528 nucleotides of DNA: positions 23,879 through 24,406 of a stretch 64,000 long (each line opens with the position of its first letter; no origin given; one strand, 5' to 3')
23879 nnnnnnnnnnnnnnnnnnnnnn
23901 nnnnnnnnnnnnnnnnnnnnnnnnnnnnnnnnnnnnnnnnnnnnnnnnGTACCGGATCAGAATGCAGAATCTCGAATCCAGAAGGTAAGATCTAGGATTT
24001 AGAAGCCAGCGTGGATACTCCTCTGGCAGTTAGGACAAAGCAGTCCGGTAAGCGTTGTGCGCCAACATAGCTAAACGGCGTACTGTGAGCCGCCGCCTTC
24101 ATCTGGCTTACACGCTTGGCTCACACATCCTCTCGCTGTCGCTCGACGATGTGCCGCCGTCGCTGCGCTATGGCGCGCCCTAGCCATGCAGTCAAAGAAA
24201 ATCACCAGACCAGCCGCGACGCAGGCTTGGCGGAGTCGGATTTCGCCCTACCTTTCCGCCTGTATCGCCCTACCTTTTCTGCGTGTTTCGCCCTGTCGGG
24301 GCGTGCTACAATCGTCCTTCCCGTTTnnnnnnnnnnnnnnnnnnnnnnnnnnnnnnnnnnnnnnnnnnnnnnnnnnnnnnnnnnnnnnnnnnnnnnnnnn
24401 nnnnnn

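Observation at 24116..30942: ~135-bp direct repeats with a 73-nt perfectly identical core bracket a 6.7-kb segment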

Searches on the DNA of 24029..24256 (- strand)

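Call 66: search_dna_similar(query=window:24029-24256:-, collection=plasmids, mode=distant, max_evalue=0.001, max_rows=10)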
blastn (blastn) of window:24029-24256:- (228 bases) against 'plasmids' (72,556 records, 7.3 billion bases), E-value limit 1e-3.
No match.
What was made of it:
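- The 228-nt copy 1 has no match in plasmids (call 66).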
